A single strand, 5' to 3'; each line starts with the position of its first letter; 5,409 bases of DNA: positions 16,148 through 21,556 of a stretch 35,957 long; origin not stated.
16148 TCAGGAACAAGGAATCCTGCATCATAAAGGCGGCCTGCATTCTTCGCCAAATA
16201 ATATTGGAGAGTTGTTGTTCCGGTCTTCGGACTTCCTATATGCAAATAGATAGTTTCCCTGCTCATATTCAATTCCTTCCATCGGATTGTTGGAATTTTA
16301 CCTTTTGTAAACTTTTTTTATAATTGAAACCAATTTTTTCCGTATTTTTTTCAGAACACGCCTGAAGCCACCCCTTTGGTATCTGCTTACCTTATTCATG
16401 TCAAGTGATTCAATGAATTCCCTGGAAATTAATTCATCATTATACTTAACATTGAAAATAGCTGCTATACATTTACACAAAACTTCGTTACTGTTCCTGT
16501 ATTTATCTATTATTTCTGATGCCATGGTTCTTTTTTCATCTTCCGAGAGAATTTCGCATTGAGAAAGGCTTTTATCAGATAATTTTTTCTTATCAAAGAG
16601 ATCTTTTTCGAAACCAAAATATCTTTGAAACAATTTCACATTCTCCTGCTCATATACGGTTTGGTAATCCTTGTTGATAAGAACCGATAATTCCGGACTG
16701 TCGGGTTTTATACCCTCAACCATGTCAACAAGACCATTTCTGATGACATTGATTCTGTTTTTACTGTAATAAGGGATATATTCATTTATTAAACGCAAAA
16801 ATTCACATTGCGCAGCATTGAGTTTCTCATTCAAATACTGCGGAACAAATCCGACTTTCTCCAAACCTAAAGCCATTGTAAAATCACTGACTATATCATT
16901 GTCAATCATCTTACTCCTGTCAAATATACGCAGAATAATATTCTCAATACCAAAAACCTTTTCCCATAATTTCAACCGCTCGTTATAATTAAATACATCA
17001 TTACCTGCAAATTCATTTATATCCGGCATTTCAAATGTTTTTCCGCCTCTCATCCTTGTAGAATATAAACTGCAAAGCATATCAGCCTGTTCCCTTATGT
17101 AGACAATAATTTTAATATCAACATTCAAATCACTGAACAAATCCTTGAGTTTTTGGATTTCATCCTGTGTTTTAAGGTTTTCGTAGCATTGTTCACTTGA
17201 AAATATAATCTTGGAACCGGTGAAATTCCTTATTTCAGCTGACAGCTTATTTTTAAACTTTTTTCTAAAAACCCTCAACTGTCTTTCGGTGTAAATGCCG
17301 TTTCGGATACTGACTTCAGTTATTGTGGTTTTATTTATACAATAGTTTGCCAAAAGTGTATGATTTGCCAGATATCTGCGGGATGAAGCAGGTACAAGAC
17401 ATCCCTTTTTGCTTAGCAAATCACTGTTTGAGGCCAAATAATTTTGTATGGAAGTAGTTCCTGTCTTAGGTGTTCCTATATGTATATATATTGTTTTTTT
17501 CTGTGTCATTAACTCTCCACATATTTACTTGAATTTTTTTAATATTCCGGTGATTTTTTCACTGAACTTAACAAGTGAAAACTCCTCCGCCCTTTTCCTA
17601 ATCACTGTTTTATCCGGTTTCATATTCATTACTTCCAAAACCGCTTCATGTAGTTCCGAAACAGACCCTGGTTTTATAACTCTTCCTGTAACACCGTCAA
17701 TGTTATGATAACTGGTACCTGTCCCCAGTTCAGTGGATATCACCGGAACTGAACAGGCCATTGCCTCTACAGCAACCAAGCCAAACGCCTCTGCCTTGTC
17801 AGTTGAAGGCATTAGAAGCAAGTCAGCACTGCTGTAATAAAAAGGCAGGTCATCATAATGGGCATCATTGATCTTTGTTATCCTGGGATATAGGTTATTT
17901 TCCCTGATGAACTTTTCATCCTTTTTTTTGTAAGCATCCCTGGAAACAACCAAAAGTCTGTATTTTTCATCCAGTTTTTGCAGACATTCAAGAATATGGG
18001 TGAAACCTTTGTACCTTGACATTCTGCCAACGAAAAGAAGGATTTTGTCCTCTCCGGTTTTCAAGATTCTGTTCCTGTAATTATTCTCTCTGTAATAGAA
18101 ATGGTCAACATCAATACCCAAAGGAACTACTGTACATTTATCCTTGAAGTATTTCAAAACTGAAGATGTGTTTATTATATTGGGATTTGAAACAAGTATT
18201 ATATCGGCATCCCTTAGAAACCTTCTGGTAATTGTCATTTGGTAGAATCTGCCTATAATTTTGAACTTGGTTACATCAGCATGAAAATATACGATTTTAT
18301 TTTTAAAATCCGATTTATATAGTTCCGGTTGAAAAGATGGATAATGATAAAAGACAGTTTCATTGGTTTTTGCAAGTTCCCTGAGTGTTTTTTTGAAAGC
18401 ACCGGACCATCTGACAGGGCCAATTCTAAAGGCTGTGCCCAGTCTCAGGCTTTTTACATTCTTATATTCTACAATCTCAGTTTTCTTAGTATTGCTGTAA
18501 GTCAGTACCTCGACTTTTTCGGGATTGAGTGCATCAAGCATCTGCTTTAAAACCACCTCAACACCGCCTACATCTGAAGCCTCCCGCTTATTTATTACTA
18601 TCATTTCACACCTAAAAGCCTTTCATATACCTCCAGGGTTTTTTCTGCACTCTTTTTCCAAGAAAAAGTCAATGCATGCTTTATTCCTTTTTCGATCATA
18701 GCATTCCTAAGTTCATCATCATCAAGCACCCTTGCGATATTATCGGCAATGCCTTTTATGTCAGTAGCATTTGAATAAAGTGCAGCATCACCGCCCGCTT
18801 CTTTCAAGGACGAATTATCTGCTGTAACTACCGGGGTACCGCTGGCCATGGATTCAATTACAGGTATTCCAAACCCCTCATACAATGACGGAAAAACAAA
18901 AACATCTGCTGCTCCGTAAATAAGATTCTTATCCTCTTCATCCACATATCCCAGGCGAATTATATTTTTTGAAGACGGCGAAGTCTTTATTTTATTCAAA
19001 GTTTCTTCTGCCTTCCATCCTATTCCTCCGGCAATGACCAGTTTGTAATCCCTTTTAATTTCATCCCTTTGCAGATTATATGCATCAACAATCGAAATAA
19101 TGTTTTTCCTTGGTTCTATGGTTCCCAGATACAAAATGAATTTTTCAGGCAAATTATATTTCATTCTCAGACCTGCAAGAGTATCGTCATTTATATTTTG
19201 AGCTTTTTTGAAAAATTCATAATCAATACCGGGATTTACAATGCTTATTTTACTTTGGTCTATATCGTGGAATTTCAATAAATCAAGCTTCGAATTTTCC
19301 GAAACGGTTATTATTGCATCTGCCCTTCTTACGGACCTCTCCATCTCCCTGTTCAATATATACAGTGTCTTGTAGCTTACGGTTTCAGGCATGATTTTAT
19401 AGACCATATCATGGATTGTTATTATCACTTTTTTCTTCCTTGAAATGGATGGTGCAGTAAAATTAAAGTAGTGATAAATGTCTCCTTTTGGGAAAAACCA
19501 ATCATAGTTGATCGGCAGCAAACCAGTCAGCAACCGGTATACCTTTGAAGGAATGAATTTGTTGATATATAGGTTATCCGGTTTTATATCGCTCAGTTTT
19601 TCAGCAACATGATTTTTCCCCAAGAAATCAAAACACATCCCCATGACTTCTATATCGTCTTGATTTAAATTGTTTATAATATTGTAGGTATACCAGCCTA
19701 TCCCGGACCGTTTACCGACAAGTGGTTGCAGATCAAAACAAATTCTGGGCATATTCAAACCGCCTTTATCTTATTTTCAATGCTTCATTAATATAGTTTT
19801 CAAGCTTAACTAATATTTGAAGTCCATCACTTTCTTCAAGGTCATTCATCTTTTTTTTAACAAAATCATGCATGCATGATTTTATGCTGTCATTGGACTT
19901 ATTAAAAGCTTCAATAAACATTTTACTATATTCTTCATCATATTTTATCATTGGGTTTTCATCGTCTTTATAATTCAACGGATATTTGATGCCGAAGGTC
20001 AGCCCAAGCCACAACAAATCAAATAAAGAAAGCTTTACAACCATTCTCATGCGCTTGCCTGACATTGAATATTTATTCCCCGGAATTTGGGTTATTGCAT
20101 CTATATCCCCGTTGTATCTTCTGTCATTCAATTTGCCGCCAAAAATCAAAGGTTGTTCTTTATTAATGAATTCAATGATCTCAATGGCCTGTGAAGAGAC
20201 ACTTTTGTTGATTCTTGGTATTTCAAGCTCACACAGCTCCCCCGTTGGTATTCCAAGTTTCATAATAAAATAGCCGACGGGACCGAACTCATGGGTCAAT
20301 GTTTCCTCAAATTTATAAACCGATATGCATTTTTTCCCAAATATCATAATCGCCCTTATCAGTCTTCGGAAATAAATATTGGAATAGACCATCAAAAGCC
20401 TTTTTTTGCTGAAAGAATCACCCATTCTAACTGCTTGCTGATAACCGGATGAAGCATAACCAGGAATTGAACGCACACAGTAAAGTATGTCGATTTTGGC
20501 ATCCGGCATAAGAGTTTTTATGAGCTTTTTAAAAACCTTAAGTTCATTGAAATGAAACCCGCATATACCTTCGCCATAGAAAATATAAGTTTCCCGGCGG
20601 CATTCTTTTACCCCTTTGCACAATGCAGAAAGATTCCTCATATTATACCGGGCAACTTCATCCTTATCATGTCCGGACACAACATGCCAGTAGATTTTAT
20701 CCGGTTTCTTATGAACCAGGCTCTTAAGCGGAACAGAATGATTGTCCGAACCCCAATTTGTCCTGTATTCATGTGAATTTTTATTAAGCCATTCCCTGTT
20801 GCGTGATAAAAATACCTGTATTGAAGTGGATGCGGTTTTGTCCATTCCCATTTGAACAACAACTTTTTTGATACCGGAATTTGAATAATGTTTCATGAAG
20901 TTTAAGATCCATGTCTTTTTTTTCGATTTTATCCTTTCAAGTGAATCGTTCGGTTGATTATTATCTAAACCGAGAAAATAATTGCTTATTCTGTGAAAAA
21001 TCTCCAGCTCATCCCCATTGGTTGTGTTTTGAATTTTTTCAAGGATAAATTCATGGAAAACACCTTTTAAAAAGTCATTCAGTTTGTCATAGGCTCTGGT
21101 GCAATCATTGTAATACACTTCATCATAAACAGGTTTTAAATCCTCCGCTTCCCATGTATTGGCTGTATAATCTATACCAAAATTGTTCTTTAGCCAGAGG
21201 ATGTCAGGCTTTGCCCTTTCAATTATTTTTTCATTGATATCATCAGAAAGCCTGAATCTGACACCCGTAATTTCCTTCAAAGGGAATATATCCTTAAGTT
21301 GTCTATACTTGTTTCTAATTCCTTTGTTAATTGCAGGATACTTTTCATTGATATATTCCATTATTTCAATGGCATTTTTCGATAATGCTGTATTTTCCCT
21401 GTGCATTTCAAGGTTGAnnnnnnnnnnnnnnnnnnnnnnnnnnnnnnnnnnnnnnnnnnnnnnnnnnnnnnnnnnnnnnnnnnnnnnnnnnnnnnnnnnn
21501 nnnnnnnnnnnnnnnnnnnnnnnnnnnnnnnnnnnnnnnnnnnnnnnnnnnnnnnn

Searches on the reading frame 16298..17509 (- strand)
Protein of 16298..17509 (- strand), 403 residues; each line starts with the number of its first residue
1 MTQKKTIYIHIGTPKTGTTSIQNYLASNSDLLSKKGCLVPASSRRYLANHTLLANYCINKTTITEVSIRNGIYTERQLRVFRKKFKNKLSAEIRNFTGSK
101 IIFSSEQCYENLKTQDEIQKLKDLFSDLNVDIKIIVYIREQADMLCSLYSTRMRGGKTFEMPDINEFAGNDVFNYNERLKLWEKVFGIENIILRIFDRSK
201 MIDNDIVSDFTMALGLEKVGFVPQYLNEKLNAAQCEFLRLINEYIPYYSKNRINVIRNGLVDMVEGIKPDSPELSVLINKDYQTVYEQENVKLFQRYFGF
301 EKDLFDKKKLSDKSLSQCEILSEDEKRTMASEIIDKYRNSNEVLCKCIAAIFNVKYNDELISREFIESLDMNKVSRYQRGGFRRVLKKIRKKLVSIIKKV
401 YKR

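Call 4: search_protein_families(library=pfam, proteins=[window:16298-17509:-], max_evalue=0.01)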
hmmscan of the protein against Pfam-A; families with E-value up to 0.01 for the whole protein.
window:16298-17509:- (403 aa): 0 families

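Call 9: search_protein_families(library=ncbifam, proteins=[window:16298-17509:-], max_evalue=1)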
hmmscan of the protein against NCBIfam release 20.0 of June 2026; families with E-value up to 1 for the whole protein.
window:16298-17509:- (403 aa): 0 families

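Call 43: search_protein_families(library=pfam, proteins=[window:16298-17509:-], max_evalue=5)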
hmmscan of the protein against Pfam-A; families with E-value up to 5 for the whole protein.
window:16298-17509:- (403 aa): 2 families
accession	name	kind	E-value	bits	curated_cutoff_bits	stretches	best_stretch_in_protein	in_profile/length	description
PF13469.12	Sulfotransfer_3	-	0.035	14.8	27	1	11-150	5-143/216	Sulfotransferase family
PF09931.15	Phage_phiJL001_Gp84_N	-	0.18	12.4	26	1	52-99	67-114/160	Baseplate hub protein, N-terminal attachment domain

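Call 94: search_solved_structures(query=window:16298-17509:-, max_evalue=1)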
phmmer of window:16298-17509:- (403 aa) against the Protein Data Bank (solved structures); distinct sequences matched with E-value up to 1: 2.
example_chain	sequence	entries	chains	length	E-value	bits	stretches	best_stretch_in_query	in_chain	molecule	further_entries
5k5z_A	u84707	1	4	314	0.54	12.2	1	290-357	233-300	ParA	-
5u1j_B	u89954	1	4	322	0.57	12.1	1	290-357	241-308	Uncharacterized protein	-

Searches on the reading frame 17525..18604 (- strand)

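Call 4: search_protein_families(library=pfam, proteins=[window:17525-18604:-], max_evalue=0.01)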
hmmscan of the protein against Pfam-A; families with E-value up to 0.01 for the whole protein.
window:17525-18604:- (359 aa): 4 families
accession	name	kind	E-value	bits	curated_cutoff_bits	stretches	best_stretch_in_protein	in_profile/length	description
PF00534.26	Glycos_transf_1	-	1.6e-31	109.6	26.4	1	175-341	4-171/172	Glycosyl transferases group 1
PF13692.12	Glyco_trans_1_4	-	1.8e-24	87.1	27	1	187-327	2-141/142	Glycosyl transferases group 1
PF20706.3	GT4-conflict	-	1.7e-07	31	26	1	185-293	196-314/385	Family 4 Glycosyltransferase in conflict systems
PF13439.12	Glyco_transf_4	-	5.3e-07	30.3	28.5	1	12-167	1-169/170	Glycosyltransferase Family 4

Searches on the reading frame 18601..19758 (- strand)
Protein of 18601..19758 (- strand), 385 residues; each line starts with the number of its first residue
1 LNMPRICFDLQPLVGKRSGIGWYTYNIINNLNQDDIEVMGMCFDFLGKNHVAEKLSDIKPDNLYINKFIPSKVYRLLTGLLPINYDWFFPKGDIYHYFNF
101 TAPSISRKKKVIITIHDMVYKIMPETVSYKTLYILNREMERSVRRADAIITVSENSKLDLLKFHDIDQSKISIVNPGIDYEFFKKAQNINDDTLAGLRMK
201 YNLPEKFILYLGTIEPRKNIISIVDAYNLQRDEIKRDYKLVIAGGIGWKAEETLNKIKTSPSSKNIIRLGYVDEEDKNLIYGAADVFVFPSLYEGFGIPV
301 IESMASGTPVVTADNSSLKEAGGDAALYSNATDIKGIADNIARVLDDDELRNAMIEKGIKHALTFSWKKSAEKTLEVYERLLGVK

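Call 4: search_protein_families(library=pfam, proteins=[window:18601-19758:-], max_evalue=0.01)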
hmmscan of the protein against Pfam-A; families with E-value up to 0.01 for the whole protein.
window:18601-19758:- (385 aa): 5 families
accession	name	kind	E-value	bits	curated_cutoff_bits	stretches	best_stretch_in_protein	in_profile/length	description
PF00534.26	Glycos_transf_1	-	3.2e-32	111.9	26.4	1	204-360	14-171/172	Glycosyl transferases group 1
PF13692.12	Glyco_trans_1_4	-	1.4e-24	87.4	27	1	206-347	2-142/142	Glycosyl transferases group 1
PF13439.12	Glyco_transf_4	-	7e-13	49.4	28.5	1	18-181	2-169/170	Glycosyltransferase Family 4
PF13524.12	Glyco_trans_1_2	-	2.3e-08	34.6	25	1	236-372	13-140/144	Glycosyl transferase-like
PF20706.3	GT4-conflict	-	1.4e-07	31.3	26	1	206-320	198-318/385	Family 4 Glycosyltransferase in conflict systems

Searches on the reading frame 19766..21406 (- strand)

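Call 4: search_protein_families(library=pfam, proteins=[window:19766-21406:-], max_evalue=0.01)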
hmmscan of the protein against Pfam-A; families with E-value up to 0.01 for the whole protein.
window:19766-21406:- (546 aa): 0 families

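Call 9: search_protein_families(library=ncbifam, proteins=[window:19766-21406:-], max_evalue=1)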
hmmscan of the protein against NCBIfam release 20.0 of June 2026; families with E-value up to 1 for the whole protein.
window:19766-21406:- (546 aa): 0 families

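Call 43: search_protein_families(library=pfam, proteins=[window:19766-21406:-], max_evalue=5)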
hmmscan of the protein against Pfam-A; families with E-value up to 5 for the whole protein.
window:19766-21406:- (546 aa): 2 families
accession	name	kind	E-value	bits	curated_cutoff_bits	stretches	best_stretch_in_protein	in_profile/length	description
PF11792.14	Baculo_LEF5_C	-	0.041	14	24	1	507-516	9-18/42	Baculoviridae late expression factor 5 C-terminal domain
PF24354.1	NDNF_N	-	0.046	13.8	25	1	133-204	61-129/133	Neuron-derived neurotrophic factor, N-terminal domain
